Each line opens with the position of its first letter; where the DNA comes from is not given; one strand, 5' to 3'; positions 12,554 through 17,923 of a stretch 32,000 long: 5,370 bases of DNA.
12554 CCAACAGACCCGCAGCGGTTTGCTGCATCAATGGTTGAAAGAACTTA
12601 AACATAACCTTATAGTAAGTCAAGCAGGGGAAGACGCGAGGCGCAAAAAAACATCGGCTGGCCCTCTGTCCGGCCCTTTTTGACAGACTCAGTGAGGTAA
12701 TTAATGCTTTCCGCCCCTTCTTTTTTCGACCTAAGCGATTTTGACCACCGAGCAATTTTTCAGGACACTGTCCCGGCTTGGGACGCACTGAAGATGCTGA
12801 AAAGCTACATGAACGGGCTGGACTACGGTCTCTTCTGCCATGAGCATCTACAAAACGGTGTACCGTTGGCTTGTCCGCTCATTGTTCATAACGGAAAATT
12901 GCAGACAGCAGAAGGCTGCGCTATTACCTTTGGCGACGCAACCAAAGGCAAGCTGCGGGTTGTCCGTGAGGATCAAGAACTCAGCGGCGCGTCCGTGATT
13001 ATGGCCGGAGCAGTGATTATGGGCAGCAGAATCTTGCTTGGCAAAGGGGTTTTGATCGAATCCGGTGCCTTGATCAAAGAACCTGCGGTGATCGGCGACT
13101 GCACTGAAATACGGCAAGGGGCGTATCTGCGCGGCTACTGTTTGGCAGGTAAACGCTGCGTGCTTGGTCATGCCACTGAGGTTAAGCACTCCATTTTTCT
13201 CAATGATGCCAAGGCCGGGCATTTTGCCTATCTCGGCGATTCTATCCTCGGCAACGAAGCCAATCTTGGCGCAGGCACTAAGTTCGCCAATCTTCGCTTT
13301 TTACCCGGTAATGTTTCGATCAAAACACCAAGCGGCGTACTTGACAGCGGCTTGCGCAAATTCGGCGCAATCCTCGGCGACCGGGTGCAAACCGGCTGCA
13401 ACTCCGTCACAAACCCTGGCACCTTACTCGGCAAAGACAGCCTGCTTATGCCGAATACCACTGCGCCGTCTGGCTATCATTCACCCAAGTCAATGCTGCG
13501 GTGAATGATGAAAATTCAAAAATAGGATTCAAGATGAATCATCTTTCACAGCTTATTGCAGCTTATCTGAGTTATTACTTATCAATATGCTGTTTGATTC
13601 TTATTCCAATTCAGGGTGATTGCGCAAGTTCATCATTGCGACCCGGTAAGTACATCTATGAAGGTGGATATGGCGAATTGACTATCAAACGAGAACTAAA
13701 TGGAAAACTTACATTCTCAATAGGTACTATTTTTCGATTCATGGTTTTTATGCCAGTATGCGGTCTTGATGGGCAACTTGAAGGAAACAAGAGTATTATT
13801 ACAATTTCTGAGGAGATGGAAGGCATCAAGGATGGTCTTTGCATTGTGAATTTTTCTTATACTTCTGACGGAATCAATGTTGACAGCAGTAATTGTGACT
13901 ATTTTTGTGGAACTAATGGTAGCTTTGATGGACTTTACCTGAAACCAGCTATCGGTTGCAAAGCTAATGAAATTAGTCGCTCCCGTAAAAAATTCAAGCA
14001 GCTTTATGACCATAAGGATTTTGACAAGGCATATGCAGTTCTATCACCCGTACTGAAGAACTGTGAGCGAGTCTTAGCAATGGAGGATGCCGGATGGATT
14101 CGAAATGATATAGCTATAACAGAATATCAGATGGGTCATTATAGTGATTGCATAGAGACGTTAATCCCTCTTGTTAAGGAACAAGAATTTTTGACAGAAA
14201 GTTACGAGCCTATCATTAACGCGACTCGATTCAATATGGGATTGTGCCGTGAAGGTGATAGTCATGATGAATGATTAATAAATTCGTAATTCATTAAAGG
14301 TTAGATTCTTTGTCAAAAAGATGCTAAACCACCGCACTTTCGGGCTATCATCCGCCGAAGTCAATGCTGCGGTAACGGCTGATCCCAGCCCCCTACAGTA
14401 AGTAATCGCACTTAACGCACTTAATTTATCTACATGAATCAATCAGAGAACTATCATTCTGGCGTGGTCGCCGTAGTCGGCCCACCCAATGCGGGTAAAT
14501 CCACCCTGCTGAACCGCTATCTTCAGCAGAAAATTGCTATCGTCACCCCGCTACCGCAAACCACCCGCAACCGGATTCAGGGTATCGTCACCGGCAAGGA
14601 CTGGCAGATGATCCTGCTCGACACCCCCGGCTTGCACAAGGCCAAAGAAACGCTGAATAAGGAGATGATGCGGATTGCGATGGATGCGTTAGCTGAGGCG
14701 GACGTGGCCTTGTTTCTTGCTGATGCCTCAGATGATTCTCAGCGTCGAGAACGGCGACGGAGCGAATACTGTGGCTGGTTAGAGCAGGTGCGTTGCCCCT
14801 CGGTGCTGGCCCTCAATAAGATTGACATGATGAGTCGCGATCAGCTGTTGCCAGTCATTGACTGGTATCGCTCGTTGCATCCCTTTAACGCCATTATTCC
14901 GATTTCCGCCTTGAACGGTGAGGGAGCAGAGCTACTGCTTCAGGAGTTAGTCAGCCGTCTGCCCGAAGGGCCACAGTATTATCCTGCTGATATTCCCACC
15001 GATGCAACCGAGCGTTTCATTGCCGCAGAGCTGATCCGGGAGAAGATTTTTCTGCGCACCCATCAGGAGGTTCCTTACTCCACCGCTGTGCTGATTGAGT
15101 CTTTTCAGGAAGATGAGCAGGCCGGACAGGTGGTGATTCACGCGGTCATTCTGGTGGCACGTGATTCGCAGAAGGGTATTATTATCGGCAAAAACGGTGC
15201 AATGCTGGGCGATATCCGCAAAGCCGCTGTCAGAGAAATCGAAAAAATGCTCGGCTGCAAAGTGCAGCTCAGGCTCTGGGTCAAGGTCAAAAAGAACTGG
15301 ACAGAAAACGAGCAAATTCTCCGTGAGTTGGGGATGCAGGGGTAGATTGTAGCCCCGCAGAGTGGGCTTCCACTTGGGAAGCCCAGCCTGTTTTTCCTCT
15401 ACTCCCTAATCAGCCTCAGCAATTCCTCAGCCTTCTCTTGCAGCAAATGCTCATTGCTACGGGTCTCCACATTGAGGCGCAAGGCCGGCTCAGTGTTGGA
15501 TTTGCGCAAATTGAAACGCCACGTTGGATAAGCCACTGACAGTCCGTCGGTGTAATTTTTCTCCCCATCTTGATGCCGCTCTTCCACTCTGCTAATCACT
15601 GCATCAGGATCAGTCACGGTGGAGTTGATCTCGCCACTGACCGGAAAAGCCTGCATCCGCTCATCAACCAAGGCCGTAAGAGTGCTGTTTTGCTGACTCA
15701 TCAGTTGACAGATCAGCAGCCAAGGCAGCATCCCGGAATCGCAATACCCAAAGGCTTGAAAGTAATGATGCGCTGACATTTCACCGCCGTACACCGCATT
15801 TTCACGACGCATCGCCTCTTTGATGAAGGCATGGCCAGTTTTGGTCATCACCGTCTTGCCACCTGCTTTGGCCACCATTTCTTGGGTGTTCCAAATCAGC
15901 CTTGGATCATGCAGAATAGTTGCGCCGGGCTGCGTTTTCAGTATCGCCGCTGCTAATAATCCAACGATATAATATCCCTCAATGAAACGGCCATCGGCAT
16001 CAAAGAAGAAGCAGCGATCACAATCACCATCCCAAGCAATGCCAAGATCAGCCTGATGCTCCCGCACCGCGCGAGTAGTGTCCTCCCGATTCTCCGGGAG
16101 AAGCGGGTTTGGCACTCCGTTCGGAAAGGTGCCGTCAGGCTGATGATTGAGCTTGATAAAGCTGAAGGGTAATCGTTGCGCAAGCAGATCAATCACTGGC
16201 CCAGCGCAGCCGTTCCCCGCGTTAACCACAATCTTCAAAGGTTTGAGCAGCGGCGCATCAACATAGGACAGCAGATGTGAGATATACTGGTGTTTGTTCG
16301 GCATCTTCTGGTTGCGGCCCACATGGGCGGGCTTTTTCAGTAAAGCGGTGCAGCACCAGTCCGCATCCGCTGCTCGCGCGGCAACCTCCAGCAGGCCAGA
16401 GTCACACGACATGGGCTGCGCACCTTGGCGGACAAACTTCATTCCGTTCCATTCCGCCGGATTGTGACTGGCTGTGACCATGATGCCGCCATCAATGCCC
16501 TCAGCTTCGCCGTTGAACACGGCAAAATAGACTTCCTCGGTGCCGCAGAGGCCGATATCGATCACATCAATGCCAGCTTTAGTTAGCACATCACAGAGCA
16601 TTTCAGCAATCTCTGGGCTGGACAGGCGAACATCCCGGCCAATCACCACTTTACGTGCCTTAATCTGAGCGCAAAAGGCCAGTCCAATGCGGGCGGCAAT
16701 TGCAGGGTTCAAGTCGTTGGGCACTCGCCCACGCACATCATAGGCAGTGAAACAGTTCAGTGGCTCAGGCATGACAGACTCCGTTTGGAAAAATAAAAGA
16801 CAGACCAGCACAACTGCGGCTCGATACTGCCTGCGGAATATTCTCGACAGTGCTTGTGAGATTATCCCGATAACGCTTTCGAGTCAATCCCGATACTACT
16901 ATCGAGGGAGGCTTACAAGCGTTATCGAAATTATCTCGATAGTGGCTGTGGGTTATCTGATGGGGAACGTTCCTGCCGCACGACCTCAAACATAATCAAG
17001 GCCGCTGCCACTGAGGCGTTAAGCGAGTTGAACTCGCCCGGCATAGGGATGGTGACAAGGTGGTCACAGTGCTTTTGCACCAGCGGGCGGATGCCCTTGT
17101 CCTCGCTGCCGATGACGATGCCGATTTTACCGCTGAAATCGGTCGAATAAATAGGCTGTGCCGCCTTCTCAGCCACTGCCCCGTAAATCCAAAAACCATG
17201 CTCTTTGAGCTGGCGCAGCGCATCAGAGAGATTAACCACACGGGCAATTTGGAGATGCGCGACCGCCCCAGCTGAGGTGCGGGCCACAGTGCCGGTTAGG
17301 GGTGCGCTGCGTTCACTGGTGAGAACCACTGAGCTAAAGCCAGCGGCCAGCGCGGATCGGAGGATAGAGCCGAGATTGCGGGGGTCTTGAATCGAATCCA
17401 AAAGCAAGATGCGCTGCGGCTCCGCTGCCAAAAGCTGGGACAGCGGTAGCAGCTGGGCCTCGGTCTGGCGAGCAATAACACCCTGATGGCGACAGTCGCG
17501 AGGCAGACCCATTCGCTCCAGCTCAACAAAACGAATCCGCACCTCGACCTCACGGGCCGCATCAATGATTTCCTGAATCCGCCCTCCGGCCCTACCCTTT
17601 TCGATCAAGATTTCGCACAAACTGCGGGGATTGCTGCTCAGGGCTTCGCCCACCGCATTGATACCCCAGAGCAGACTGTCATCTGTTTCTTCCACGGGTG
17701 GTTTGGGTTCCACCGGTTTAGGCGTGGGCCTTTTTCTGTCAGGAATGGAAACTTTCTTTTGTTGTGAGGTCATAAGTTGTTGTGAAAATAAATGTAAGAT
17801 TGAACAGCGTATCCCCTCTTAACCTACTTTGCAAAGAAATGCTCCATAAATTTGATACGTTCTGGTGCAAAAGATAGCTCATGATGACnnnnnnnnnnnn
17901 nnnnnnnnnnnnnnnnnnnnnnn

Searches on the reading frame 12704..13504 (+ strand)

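Call 26: search_protein_families(library=pfam, proteins=[window:12704-13504:+], max_evalue=0.001)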
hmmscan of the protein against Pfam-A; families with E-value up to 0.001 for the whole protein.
window:12704-13504:+ (266 aa): 4 families
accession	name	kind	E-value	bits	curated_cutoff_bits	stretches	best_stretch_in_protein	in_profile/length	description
PF00132.30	Hexapep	-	9.2e-14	50.9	27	1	112-144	4-36/36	Bacterial transferase hexapeptide (six repeats)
PF25084.1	LbH_EIF2B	-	2.1e-09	37.8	54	1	112-207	6-100/105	EIF2B subunit epsilon LbH domain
PF25087.1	GMPPB_C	-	6.8e-05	23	39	1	101-164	14-75/110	GMPPB C-terminal domain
PF24894.1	Hexapep_GlmU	-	0.00023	21.7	23.3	0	96-144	18-68/104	GlmU-like, C-terminal hexapeptide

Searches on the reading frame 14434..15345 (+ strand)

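Call 92: search_protein_families(library=pfam, proteins=[window:14434-15345:+], max_evalue=0.00001)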
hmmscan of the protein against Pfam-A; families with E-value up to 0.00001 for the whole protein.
window:14434-15345:+ (303 aa): 6 families
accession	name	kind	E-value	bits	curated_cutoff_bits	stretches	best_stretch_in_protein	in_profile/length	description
PF01926.29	MMR_HSR1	-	3.1e-23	82.5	21.9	1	12-129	2-113/113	50S ribosome-binding GTPase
PF07650.23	KH_2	-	3.8e-20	71.9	22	1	212-289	1-77/78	KH domain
PF00009.33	GTP_EFTU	-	1.8e-11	44.4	26.5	1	54-177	66-187/188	Elongation factor Tu GTP binding domain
PF02421.24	FeoB_N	-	3.7e-11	43.2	27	1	12-170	3-154/156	Ferrous iron transport protein B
PF00350.29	Dynamin_N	-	2.6e-09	37.8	27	0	12-45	1-34/168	Dynamin family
PF02492.25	cobW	-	4.8e-06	26.7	20.7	0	49-141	75-164/180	CobW/HypB/UreG, nucleotide-binding domain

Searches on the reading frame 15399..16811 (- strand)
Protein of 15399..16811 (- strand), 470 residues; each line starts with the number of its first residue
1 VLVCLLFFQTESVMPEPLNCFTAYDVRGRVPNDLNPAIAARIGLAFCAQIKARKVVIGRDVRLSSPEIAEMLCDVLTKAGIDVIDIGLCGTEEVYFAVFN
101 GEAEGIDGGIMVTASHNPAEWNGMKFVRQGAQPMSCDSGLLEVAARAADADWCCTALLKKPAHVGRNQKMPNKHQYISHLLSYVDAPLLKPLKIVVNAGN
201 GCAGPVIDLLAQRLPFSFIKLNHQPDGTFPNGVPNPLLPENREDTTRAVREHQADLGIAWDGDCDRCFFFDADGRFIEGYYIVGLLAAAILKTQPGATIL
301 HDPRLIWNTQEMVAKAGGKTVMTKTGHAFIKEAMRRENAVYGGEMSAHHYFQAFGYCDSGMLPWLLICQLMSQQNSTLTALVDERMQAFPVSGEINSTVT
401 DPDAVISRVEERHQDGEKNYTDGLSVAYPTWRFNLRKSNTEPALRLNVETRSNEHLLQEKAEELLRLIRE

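Call 92: search_protein_families(library=pfam, proteins=[window:15399-16811:-], max_evalue=0.00001)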
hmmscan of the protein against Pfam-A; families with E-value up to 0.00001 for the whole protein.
window:15399-16811:- (470 aa): 4 families
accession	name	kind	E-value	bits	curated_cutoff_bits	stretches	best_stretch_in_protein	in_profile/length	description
PF02878.22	PGM_PMM_I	-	1.7e-32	112.4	22.5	1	21-135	4-120/138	Phosphoglucomutase/phosphomannomutase, alpha/beta/alpha domain I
PF02880.22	PGM_PMM_III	-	5.7e-27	94.6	20.7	1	279-389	2-115/115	Phosphoglucomutase/phosphomannomutase, alpha/beta/alpha domain III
PF02879.22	PGM_PMM_II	-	1.5e-23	83.7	29.3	1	175-274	2-103/103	Phosphoglucomutase/phosphomannomutase, alpha/beta/alpha domain II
PF00408.26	PGM_PMM_IV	-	1.5e-08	35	23.1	1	394-463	1-65/68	Phosphoglucomutase/phosphomannomutase, C-terminal domain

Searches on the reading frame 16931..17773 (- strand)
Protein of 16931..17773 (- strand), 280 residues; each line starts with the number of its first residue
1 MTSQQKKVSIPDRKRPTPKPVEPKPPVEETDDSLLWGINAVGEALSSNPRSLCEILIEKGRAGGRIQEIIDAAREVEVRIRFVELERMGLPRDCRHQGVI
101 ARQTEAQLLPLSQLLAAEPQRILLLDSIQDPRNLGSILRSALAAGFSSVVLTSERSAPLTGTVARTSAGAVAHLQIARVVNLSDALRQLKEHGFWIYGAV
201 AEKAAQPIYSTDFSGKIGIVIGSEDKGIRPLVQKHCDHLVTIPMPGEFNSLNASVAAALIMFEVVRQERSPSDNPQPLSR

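Call 92: search_protein_families(library=pfam, proteins=[window:16931-17773:-], max_evalue=0.00001)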
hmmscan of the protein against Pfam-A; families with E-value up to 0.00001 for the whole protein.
window:16931-17773:- (280 aa): 2 families
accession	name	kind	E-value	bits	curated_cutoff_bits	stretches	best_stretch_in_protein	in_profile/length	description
PF00588.24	SpoU_methylase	-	9.8e-43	146.1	29.7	1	122-262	3-142/142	SpoU rRNA Methylase family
PF08032.17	SpoU_sub_bind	-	7e-11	42.7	22.8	1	34-106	1-73/76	RNA 2'-O ribose methyltransferase substrate binding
